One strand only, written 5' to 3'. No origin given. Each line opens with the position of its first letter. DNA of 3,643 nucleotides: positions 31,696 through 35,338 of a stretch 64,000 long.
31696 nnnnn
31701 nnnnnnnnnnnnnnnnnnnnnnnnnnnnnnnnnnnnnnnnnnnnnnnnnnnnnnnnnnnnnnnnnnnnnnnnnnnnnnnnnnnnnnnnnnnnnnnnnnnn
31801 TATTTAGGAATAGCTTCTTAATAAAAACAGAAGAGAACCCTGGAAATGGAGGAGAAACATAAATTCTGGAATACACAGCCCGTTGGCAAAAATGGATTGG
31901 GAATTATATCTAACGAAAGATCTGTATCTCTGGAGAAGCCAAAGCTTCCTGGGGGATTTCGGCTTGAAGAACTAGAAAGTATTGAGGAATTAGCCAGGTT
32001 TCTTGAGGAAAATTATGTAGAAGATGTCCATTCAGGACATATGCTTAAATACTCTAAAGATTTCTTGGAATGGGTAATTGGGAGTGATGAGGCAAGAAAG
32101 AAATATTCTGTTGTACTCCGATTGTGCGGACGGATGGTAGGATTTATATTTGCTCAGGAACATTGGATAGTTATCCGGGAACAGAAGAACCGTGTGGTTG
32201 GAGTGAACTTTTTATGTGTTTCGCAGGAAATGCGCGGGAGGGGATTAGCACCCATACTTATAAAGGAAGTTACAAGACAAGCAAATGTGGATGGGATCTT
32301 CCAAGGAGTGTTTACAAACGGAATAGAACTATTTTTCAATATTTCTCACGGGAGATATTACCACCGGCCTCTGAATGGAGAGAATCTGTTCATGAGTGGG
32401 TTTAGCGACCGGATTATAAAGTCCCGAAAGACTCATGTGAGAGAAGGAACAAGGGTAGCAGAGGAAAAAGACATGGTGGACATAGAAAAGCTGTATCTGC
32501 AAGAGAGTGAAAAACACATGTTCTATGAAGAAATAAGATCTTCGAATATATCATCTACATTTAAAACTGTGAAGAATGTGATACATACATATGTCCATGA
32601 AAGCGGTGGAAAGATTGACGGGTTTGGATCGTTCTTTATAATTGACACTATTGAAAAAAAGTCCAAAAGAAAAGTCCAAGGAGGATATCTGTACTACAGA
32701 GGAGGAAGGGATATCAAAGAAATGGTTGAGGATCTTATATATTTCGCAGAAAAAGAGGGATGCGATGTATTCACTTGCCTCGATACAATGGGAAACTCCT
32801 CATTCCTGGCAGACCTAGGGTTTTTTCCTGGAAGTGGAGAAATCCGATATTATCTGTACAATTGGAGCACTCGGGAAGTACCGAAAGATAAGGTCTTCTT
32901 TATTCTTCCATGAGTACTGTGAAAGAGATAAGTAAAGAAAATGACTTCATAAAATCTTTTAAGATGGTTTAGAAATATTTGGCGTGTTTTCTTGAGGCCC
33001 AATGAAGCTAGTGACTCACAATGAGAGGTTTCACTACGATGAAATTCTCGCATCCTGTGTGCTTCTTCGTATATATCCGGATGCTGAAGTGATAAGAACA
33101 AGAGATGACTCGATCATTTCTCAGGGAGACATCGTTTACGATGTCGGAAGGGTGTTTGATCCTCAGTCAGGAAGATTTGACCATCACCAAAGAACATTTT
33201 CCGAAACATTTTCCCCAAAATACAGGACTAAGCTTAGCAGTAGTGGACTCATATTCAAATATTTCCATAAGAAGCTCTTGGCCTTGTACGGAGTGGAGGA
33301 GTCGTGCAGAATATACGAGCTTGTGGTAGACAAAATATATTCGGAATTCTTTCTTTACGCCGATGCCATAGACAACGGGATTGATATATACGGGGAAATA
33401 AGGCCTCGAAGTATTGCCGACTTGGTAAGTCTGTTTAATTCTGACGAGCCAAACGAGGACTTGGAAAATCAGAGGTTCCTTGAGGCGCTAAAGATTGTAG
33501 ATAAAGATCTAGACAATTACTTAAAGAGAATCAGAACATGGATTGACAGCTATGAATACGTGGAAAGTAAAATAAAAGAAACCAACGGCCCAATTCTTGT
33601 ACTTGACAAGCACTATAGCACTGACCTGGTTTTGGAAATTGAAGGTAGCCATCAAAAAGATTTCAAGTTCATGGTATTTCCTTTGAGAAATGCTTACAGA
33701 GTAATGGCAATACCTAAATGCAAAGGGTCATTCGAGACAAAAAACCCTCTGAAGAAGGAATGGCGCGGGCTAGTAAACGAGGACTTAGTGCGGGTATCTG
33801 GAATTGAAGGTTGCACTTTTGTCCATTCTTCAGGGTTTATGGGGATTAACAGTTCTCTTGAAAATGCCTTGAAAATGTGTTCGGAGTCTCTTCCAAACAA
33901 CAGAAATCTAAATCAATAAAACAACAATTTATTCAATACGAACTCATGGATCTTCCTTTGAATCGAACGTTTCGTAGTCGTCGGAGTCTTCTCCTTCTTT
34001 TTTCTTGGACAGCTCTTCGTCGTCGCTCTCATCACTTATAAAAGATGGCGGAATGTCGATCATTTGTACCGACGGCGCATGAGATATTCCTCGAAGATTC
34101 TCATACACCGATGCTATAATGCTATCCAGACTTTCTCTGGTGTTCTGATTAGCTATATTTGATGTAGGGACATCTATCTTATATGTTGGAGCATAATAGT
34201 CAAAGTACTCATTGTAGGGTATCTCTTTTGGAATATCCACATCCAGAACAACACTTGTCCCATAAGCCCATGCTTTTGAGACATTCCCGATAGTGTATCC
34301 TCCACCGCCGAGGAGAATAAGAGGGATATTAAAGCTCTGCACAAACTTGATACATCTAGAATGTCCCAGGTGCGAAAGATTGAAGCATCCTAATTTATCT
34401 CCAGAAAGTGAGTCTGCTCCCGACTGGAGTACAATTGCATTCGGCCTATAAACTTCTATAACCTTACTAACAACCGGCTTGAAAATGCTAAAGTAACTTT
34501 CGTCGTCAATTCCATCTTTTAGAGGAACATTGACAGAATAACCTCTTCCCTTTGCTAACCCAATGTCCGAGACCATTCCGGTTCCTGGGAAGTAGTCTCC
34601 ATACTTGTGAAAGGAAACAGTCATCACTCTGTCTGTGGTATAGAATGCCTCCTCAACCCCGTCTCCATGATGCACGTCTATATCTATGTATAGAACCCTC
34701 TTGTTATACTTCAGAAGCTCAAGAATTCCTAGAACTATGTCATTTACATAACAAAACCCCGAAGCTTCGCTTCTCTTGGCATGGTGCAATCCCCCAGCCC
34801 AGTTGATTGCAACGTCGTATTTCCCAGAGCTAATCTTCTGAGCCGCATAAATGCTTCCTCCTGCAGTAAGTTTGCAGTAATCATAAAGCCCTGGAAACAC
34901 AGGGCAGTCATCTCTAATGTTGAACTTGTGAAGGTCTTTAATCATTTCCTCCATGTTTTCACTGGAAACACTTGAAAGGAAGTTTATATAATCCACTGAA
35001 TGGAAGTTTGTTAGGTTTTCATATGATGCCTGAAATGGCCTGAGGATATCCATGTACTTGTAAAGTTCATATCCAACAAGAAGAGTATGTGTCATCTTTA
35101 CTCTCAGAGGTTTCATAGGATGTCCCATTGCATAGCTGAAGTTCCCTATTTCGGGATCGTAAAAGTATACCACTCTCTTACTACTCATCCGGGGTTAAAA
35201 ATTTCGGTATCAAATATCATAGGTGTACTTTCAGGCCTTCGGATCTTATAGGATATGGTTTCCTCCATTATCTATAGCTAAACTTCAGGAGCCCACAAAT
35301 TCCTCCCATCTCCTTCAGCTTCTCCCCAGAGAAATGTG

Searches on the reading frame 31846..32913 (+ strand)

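Call 56: search_protein_families(library=pfam, proteins=[window:31846-32913:+], max_evalue=0.0001)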
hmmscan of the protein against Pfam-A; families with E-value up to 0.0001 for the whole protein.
window:31846-32913:+ (355 aa): 3 families
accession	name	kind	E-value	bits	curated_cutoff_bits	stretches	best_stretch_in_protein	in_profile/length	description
PF01233.25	NMT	-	4.2e-35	121.4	25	1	39-167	23-158/160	Myristoyl-CoA:protein N-myristoyltransferase, N-terminal domain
PF02799.21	NMT_C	-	1.1e-28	100.7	27.9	1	196-346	25-185/198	Myristoyl-CoA:protein N-myristoyltransferase, C-terminal domain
PF00583.31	Acetyltransf_1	-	3.8e-07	30.8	20.7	1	64-151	15-93/116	Acetyltransferase (GNAT) family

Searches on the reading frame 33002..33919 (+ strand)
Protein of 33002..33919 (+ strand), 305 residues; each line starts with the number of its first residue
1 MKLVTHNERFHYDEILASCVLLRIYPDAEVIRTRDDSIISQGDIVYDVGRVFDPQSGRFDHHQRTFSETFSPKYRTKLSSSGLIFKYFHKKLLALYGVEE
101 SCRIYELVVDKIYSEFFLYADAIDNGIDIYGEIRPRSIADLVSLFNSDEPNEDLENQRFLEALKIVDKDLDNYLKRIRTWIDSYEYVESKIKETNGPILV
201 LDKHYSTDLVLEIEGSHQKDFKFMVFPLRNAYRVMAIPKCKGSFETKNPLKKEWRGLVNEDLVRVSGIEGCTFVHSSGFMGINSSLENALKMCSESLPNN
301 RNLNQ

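Call 56: search_protein_families(library=pfam, proteins=[window:33002-33919:+], max_evalue=0.0001)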
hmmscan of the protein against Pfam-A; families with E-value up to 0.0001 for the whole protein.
window:33002-33919:+ (305 aa): 1 family
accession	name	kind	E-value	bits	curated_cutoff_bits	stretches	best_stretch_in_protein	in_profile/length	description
PF03690.18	MYG1_exonuc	-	1.9e-91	307.5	22.1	1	2-297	1-318/318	Uncharacterised protein family (UPF0160)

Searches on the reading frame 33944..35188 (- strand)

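Call 56: search_protein_families(library=pfam, proteins=[window:33944-35188:-], max_evalue=0.0001)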
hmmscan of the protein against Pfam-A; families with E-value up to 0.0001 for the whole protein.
window:33944-35188:- (414 aa): 1 family
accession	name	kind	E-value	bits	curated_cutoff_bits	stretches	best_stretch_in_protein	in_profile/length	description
PF00850.24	Hist_deacetyl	-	3.6e-86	289.6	27.9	1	23-312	1-296/298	Histone deacetylase domain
